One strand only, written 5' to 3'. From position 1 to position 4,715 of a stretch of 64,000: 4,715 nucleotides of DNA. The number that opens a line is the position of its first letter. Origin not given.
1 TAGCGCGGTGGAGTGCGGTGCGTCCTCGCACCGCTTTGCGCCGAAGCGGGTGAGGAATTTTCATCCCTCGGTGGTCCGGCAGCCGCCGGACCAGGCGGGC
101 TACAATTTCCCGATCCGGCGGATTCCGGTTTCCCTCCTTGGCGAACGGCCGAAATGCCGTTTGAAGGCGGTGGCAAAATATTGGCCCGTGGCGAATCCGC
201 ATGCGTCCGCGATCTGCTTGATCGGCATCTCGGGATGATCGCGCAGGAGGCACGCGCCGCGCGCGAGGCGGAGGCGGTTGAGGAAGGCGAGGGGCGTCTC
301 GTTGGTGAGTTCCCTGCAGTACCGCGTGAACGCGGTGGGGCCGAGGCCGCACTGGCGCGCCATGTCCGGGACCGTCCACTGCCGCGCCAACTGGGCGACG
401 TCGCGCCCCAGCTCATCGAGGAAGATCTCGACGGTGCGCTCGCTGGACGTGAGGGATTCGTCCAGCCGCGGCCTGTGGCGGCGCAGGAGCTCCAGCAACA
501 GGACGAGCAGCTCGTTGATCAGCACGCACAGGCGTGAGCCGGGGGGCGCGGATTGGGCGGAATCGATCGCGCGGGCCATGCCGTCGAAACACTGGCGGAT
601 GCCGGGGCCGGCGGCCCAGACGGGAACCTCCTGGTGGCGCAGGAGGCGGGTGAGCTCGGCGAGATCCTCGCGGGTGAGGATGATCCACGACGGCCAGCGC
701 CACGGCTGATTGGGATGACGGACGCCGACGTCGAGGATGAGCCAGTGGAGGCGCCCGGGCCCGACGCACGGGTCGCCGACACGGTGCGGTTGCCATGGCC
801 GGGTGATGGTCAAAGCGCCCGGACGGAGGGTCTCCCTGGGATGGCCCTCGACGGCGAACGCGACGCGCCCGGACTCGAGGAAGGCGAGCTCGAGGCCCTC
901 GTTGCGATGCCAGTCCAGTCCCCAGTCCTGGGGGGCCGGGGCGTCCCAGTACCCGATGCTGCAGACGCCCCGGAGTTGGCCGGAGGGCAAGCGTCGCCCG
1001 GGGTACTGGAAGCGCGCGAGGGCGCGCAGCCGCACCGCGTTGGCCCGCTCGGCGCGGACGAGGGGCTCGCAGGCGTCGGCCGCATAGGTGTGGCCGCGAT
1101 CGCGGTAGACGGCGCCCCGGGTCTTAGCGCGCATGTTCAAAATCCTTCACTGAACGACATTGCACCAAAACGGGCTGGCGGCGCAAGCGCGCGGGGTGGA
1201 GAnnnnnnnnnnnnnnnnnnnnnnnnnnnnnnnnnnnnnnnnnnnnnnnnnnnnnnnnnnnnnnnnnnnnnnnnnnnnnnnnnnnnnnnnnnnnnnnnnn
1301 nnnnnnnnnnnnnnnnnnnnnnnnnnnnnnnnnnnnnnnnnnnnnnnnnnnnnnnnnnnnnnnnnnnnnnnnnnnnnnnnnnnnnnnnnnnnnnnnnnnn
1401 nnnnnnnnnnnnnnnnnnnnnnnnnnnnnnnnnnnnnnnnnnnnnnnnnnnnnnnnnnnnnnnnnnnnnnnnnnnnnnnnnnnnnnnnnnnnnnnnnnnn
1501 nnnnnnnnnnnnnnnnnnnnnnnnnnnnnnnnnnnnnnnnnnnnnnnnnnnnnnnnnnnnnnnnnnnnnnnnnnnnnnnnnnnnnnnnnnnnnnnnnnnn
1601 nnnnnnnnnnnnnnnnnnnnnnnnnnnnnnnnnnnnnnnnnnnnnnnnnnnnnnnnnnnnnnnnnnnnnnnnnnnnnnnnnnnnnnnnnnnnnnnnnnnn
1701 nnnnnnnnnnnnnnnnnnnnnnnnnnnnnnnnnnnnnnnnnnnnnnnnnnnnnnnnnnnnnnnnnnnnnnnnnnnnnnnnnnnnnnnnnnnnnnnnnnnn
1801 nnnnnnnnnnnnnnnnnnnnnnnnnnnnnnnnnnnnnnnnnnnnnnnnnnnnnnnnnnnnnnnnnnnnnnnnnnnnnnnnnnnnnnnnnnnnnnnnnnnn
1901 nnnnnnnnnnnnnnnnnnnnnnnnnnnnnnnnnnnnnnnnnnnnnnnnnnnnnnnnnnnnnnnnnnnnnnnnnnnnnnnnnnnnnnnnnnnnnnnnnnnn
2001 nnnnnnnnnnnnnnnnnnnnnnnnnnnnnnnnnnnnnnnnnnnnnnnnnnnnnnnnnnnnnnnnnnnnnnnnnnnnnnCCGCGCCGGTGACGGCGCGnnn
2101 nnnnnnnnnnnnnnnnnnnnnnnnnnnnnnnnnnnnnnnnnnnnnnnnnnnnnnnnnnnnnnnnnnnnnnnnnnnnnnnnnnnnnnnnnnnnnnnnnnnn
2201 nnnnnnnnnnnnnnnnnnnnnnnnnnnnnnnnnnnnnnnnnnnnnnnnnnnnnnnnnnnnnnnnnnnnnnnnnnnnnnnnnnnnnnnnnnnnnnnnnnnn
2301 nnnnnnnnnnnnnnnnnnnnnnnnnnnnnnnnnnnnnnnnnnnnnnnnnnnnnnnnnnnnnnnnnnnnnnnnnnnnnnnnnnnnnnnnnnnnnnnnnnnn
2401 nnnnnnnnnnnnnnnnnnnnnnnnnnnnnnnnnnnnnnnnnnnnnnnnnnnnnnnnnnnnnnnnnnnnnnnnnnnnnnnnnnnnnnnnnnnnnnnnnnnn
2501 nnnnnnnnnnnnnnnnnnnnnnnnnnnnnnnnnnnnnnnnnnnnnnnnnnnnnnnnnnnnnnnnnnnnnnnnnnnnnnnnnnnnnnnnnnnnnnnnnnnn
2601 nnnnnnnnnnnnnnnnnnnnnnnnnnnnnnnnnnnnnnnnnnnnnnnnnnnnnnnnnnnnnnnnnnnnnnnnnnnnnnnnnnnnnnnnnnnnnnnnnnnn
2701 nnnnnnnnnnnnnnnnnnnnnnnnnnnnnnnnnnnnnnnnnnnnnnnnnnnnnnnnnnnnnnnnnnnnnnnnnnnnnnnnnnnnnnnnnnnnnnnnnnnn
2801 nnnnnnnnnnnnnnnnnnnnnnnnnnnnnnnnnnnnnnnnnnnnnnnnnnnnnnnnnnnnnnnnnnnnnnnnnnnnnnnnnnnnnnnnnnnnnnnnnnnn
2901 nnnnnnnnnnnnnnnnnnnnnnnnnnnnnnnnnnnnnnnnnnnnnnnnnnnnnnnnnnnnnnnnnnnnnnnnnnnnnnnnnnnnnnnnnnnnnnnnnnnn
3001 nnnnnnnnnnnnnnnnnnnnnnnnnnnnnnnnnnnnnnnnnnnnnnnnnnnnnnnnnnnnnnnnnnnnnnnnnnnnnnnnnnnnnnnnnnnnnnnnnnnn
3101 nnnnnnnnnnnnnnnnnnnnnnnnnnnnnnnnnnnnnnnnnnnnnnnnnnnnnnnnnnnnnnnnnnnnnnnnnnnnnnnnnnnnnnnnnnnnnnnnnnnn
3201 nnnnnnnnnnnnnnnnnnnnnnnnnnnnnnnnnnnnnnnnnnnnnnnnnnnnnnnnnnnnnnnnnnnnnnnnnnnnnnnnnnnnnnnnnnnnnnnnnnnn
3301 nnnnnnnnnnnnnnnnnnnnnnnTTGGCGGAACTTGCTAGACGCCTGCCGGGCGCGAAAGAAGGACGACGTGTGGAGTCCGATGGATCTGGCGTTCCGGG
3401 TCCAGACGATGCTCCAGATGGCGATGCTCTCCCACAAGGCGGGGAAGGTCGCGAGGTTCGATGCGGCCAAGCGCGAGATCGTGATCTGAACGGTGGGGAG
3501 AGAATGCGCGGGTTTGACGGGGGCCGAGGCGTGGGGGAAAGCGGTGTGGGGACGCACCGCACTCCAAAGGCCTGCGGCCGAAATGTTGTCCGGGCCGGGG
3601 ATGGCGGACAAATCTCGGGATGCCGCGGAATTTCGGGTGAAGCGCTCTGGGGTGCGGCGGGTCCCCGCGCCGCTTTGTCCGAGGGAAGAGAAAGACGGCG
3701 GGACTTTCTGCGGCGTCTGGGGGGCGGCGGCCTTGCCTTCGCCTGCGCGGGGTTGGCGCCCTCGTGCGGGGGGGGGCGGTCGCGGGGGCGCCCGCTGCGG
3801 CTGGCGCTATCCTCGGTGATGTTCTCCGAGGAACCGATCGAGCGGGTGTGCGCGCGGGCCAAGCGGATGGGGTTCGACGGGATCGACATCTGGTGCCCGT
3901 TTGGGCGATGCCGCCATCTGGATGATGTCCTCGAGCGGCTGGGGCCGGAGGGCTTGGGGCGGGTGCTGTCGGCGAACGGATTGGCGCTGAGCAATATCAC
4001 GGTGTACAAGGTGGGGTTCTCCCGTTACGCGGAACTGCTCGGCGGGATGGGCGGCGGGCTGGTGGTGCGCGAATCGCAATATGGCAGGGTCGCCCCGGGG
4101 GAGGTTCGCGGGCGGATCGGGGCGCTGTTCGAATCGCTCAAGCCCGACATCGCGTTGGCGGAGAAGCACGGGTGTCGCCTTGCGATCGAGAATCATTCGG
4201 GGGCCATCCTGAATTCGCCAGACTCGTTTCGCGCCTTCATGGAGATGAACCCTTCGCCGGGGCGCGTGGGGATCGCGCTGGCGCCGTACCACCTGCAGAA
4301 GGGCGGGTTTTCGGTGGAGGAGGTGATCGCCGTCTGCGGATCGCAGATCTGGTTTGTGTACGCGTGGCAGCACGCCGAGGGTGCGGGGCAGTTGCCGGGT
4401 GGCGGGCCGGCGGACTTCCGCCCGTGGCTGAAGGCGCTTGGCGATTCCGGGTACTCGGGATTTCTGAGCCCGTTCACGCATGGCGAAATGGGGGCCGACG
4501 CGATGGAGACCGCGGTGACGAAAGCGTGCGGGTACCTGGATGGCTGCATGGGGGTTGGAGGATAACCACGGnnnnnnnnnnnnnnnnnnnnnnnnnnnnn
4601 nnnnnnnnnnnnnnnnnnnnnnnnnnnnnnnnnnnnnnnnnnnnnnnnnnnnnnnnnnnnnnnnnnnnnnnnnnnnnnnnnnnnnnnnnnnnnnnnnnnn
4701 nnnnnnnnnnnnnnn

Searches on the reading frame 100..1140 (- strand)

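Call 70: search_protein_families(library=pfam, proteins=[window:100-1140:-], max_evalue=0.00001)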
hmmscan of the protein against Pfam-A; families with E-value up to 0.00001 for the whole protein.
window:100-1140:- (346 aa): 3 families
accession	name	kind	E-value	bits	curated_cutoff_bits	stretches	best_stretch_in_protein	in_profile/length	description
PF12833.13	HTH_18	-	9.9e-19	67.9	33.6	1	260-336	1-76/80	Helix-turn-helix domain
PF00165.29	HTH_AraC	-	4.4e-14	52.6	26.6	1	304-335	8-38/42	Bacterial regulatory helix-turn-helix proteins, AraC family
PF07883.17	Cupin_2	-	1.1e-06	28.7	27.2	1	72-124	9-59/70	Cupin domain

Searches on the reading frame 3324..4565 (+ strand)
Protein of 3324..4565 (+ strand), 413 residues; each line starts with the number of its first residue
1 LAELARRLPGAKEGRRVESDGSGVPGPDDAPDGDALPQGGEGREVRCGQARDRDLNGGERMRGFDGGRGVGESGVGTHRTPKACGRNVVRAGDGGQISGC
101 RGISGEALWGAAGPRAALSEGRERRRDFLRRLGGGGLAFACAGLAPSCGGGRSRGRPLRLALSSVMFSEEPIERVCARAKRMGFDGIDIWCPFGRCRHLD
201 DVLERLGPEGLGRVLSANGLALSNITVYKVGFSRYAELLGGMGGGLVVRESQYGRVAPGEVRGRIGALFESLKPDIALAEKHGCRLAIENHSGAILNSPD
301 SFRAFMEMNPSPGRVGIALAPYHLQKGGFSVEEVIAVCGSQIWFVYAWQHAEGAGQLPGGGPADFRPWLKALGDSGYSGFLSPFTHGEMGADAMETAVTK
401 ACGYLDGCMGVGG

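Call 70: search_protein_families(library=pfam, proteins=[window:3324-4565:+], max_evalue=0.00001)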
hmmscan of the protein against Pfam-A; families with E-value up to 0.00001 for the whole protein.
window:3324-4565:+ (413 aa): 1 family
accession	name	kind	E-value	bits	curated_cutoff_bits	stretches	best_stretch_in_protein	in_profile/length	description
PF01261.30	AP_endonuc_2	-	4.6e-12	46.6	31.1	1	177-383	2-227/249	Xylose isomerase-like TIM barrel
